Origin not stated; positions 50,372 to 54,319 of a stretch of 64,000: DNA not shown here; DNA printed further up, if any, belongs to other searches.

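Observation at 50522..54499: Self-contained two-gene cassette: a Pro/Thr-repeat mini-lipoprotein followed by a 1215-aa orphan secreted protein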

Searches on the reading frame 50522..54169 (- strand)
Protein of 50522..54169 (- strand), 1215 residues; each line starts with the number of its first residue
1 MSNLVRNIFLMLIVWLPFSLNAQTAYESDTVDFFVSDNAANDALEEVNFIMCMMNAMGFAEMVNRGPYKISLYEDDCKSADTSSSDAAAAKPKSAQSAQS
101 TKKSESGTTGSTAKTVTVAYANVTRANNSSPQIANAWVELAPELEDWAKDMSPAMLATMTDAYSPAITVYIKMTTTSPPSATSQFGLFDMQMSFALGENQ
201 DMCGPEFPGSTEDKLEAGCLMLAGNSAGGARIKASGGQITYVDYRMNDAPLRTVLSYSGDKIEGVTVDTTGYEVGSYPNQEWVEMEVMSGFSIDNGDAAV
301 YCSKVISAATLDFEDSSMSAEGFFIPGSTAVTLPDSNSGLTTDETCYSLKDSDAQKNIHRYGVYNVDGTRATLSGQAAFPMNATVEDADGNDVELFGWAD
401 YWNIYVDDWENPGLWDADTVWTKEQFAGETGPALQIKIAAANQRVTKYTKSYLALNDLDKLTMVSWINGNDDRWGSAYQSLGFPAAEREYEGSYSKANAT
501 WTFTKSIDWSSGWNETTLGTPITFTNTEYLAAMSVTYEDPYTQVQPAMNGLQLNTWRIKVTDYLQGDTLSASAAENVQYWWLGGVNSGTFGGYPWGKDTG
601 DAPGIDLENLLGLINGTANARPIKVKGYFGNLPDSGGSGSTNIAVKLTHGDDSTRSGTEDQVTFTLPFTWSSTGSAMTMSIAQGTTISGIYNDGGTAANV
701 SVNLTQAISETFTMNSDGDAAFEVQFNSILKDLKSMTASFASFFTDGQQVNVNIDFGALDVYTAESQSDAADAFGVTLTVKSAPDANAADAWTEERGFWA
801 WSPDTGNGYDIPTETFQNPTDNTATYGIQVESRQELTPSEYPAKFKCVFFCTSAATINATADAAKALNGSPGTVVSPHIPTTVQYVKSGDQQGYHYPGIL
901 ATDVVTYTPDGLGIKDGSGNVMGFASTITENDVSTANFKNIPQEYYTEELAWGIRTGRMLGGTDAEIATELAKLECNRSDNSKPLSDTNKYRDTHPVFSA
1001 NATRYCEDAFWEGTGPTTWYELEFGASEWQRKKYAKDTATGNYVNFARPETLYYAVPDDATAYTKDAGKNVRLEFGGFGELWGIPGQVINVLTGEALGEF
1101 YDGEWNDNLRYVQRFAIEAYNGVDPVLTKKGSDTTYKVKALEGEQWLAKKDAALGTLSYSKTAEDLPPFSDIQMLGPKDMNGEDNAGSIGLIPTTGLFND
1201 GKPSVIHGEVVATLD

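Call 4: search_protein_families(library=pfam, proteins=[window:50522-54169:-], max_evalue=1)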
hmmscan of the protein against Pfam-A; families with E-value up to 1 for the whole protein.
window:50522-54169:- (1215 aa): 0 families

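Call 5: search_protein_families(library=ncbifam, proteins=[window:50522-54169:-], max_evalue=1)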
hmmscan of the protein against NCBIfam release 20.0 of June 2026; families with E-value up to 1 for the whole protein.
window:50522-54169:- (1215 aa): 0 families

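Call 6: search_solved_structures(query=window:50522-54169:-, max_evalue=1)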
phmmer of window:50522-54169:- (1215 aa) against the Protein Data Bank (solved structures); distinct sequences matched with E-value up to 1: 0.

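Call 7: find_homologous_proteins(query=window:50522-54169:-)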
Query window:50522-54169:- (1215 aa): 21 proteins with E <= 0.001 among 8000 candidates.
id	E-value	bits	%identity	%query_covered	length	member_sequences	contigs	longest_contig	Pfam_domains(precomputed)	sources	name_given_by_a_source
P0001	0.0e+0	2704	97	100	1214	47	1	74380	-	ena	-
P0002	0.0e+0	1841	68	100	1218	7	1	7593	-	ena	-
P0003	0.0e+0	1778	65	100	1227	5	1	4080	-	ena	-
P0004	0.0e+0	1664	62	99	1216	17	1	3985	-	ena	-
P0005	0.0e+0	1411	71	73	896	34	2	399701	-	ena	-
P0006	0.0e+0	1185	53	44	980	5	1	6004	-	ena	-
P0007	0.0e+0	1179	53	44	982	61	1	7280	-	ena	-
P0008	0.0e+0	1165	54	44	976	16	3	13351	-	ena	-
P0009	0.0e+0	1160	62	35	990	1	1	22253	-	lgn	-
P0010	0.0e+0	1155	53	44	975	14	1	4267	-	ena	-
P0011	0.0e+0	1154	63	35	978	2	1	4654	-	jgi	jgi:hypothetical protein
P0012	0.0e+0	1154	63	35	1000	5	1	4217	-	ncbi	-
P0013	0.0e+0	1144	52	44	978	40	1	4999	-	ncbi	-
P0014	0.0e+0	1135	52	44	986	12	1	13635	-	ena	-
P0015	0.0e+0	1109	52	44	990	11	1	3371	-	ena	-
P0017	8.9e-217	741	50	35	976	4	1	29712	-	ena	-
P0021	3.3e-67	245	28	42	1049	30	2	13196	-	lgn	-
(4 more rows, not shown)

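Call 11: find_encoding_contigs(protein=P0001, flank=6000, max_places=3)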
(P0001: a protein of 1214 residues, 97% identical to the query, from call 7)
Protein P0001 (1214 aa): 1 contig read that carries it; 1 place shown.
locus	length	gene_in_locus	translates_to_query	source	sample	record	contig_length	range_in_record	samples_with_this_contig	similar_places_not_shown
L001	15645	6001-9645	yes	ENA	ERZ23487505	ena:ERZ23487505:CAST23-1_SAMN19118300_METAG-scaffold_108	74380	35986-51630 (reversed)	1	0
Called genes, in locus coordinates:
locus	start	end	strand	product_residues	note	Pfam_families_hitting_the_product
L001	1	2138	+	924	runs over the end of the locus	PF13365:Trypsin_2, PF00595:PDZ (faint), PF13180:PDZ_2 (faint), PF17820:PDZ_6 (faint), PF14685:PDZ_Tricorn (faint), PF12812:PDZ_1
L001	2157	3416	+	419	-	PF01321:Creatinase_N, PF00557:Peptidase_M24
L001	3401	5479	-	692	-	PF03190:Thioredox_DsbH, PF13899:Thioredoxin_7 (weak)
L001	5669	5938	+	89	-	-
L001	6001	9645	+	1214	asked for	-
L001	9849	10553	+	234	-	PF01790:LGT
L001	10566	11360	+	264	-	PF00303:Thymidylat_synt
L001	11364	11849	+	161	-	PF00186:DHFR_1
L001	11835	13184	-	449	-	PF01494:FAD_binding_3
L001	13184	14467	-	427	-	PF00266:Aminotran_5, PF22580:KYNU_C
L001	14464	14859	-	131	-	PF04909:Amidohydro_2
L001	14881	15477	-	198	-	PF04909:Amidohydro_2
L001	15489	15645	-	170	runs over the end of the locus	PF06052:3-HAO, PF07883:Cupin_2 (weak)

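Call 12: find_encoding_contigs(protein=P0005, flank=6000, max_places=3)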
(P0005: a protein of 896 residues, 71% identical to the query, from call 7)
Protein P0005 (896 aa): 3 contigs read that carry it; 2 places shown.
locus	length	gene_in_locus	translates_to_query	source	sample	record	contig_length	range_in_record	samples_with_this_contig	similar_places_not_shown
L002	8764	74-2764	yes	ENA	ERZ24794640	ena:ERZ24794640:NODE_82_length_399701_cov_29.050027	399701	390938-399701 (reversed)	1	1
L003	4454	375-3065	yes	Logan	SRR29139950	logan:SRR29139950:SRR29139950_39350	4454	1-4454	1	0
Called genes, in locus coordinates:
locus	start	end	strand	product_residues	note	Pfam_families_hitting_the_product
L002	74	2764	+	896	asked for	-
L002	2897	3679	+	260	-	PF01790:LGT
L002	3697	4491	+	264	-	PF00303:Thymidylat_synt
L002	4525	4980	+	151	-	PF00186:DHFR_1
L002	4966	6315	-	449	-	PF01266:DAO (faint), PF01494:FAD_binding_3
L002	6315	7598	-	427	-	PF00266:Aminotran_5, PF22580:KYNU_C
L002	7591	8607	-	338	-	PF04909:Amidohydro_2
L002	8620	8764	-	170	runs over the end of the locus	PF06052:3-HAO, PF07883:Cupin_2 (weak)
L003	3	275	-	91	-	?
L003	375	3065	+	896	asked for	-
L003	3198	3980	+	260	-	PF01790:LGT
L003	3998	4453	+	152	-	?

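Call 15: find_encoding_contigs(protein=P0009, flank=6000, max_places=2)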
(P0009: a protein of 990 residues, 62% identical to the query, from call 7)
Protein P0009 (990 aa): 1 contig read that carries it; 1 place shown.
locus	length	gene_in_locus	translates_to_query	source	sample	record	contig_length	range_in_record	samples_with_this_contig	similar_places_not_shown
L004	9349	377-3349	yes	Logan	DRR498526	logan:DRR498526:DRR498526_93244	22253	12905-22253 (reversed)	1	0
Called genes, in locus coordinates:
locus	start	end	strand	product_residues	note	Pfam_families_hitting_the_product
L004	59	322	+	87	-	-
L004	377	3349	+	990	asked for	-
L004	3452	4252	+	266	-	PF01790:LGT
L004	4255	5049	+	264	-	PF00303:Thymidylat_synt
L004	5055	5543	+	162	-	PF00186:DHFR_1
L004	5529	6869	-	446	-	PF01266:DAO (faint), PF01494:FAD_binding_3, PF03486:HI0933_like (weak), PF01494:FAD_binding_3 (weak)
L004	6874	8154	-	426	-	PF00266:Aminotran_5, PF22580:KYNU_C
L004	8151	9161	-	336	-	PF04909:Amidohydro_2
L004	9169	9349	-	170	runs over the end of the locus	PF06052:3-HAO, PF07883:Cupin_2 (faint)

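Call 16: find_encoding_contigs(protein=P0017, flank=6000, max_places=2)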
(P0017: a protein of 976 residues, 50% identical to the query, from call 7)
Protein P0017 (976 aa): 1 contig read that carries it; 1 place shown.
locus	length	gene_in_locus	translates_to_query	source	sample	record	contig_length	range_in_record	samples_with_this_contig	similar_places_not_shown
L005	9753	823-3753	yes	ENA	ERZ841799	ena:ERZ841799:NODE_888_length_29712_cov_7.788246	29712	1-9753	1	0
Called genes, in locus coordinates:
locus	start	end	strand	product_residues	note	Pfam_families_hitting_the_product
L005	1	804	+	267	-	?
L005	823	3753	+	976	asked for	-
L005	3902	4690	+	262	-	PF01790:LGT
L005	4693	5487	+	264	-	PF00303:Thymidylat_synt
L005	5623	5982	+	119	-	PF00186:DHFR_1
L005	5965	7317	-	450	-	PF01494:FAD_binding_3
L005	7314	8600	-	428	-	PF00266:Aminotran_5, PF22580:KYNU_C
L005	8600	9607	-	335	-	PF04909:Amidohydro_2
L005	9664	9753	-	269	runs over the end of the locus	PF00149:Metallophos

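Call 17: find_encoding_contigs(protein=P0021, flank=6000, max_places=3)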
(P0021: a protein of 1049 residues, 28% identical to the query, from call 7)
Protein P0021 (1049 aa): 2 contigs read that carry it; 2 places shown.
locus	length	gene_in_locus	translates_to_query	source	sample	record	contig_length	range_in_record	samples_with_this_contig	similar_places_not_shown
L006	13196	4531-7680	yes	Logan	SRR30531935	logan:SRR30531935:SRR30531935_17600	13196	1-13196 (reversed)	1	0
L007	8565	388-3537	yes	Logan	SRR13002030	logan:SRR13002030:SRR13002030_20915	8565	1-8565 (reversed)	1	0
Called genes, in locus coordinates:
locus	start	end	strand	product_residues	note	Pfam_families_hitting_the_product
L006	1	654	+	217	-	?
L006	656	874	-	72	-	PF01176:eIF-1a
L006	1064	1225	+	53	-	-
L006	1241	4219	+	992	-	-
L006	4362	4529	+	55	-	-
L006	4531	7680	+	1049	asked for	-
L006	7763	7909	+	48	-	-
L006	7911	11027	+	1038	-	-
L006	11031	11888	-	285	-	PF00561:Abhydrolase_1, PF12697:Abhydrolase_6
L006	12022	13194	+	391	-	?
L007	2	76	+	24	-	?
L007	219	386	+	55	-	-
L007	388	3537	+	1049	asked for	-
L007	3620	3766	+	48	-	-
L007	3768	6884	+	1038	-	-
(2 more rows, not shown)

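Call 21: find_related_loci(query=A1, collection=genome_contigs, flank=6000)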
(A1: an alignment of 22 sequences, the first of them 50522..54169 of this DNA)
Query A1 (1215 aa) in genome_contigs; peptide patterns used: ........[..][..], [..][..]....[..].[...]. (x = any residue, [..] = any of these).
49 stretches matched a pattern; 41 encode a relative of the query (tblastn E <= 1e-3); 37 distinct loci.
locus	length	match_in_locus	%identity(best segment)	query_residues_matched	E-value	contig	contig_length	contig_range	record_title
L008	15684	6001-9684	63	1-1214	0e+0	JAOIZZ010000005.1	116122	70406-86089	Woeseiaceae bacterium isolate AM-375-N10 AM-375-N10_NODE_5, whole genome shotgun sequence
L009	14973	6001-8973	50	1-1214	3e-161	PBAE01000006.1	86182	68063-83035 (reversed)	MAG: Woeseiaceae bacterium isolate SP56 1160, whole genome shotgun sequence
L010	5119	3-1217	54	823-1214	4e-129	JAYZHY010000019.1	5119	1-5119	MAG: Pseudomonadota bacterium isolate XB_MAG223 DB_MAG223_0019, whole genome shotgun sequence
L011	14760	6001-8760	48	1-1211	2e-106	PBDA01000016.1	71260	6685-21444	MAG: Rhodospirillaceae bacterium isolate SP362 MHASMcontig_3084260, whole genome shotgun sequence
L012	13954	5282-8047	46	1-1211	9e-104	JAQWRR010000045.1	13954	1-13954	MAG: Gammaproteobacteria bacterium isolate cluster2_bin.39 k141_2670112, whole genome shotgun sequence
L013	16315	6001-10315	44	8-1215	7e-96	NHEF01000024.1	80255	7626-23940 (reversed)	MAG: Gammaproteobacteria bacterium TMED78 105819, whole genome shotgun sequence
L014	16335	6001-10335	43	8-1215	7e-93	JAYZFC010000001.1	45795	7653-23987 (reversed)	MAG: Pseudomonadota bacterium isolate XB_MAG157 DB_MAG157_0001, whole genome shotgun sequence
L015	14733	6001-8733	44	1-1211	7e-97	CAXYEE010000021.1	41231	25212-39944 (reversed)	MAG: uncultured Gammaproteobacteria bacterium isolate FRAM_RAS_F4_03_2017_2-MAG_33 genome assembly, contig: FRAM_RAS_F4_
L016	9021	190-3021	33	13-1211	4e-56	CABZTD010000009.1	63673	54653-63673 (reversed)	MAG: K189A clade bacterium isolate AG-896-K13 genome assembly, contig: AG-896-K13_NODE_9, whole genome shotgun sequence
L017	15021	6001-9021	34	1-1211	5e-55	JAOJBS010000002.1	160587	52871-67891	Pseudomonadales bacterium isolate AM-375-K13 AM-375-K13_NODE_2, whole genome shotgun sequence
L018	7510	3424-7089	32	24-1211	9e-52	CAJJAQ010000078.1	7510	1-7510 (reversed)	MAG: uncultured Pseudomonadales bacterium isolate FRAM18_bin320 genome assembly, contig: FRAM18_bin320-78, whole genome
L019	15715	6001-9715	30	3-1211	2e-51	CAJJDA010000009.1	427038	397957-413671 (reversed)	MAG: gamma proteobacterium HTCC2207 isolate FRAM18_bin237 genome assembly, contig: FRAM18_bin237-9, whole genome shotgun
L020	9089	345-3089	32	24-1177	2e-50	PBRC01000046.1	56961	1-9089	MAG: Gammaproteobacteria bacterium isolate NP964 76652, whole genome shotgun sequence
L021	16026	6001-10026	29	2-1211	2e-45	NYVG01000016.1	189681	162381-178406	MAG: Gammaproteobacteria bacterium isolate CPC316 18553, whole genome shotgun sequence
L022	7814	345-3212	37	301-1213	2e-45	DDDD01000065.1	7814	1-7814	MAG TPA_asm: Porticoccaceae bacterium UBA1989 UBA1989_contig_15493, whole genome shotgun sequence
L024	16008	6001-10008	29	4-1211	6e-44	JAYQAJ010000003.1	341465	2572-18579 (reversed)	MAG: Gammaproteobacteria bacterium isolate 139585_S186_rosella_bins.tsv.064 NODE_4_length_341465_cov_6.889274, whole gen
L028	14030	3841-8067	27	1-1210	7e-41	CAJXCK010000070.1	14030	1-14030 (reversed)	MAG TPA_asm: uncultured Gammaproteobacteria bacterium isolate ERR599092_bin.1_MetaBAT_v2.12.1_MAG genome assembly, conti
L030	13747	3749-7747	28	1-1166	2e-36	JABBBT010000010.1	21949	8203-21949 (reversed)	MAG: SAR86 cluster bacterium isolate HE327_NSB094 NODE_3114_length_21949_cov_55.219604, whole genome shotgun sequence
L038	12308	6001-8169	21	26-1208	1e-14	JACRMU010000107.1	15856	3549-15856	MAG: Deltaproteobacteria bacterium isolate NC_groundwater_1915_Pr3_S2p5_65_9 SR2-18-S2p5_coassembly_scaffold_264719, who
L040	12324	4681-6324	24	308-1210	1e-10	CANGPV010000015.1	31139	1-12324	MAG: Comamonadaceae bacterium isolate Jr-7aug17-8 genome assembly, contig: Jr-7aug17-C2176, whole genome shotgun sequenc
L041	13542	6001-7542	28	343-1210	5e-10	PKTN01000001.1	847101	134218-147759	MAG: Denitrovibrio sp. isolate BM704 sc_3, whole genome shotgun sequence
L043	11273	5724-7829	23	18-1171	2e-9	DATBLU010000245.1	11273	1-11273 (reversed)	MAG TPA_asm: Candidatus Deferrimicrobiaceae bacterium isolate SMAG_U3980 k141_3724774, whole genome shotgun sequence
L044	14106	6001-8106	22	18-1171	1e-8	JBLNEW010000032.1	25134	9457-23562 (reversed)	MAG: Deltaproteobacteria bacterium isolate MAG62 PRJNA488683_bin1_renamed_31, whole genome shotgun sequence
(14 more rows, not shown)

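Call 28: search_protein_families(library=pfam, proteins=[L043:5514-7901:+, L041:4957-7563:+, L040:4024-6327:+, L017:4379-5998:+, L021:3021-6002:+, L030:1312-3741:+, L011:5527-5994:+, L030:3749-8212:+], max_evalue=0.01)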
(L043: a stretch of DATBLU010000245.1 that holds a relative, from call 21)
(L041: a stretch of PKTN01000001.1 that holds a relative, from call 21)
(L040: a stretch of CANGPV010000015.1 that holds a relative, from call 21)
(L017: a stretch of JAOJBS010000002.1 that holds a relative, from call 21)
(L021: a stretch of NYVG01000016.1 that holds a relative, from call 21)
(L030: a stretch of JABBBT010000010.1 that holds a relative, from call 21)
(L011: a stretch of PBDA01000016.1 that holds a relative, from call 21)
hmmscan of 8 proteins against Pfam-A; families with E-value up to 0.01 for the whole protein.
L043:5514-7901:+ (796 aa): 0 families

L041:4957-7563:+ (869 aa): 1 family
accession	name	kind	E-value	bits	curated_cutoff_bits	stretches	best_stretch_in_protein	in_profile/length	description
PF24381.1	DUF7537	-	0.0016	18.4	31.7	1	8-72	2-72/258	Family of unknown function (DUF7537)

L040:4024-6327:+ (768 aa): 0 families

L017:4379-5998:+ (540 aa): 3 families
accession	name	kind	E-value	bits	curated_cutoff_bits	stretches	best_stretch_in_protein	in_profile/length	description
PF02412.23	TSP_3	-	7.2e-09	35.6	25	2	485-517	2-34/36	Thrombospondin type 3 repeat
PF17963.7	Big_9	-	4.3e-08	34.4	23.6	1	24-117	1-88/89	Bacterial Ig domain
PF00028.23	Cadherin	-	1.8e-07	31.9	28.8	1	42-119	13-92/93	Cadherin domain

L021:3021-6002:+ (994 aa): 0 families

L030:1312-3741:+ (810 aa): 3 families
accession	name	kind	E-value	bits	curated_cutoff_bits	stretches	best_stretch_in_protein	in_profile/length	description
PF17963.7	Big_9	-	8.1e-22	78.4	23.6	3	413-491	7-88/89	Bacterial Ig domain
PF17892.7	Cadherin_5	-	4.9e-14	52.4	26.5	2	408-493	5-97/98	Cadherin-like domain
PF00028.23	Cadherin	-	1.8e-11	44.7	28.8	1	708-784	4-92/93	Cadherin domain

L011:5527-5994:+ (156 aa): 0 families

L030:3749-8212:+ (1488 aa): 0 families
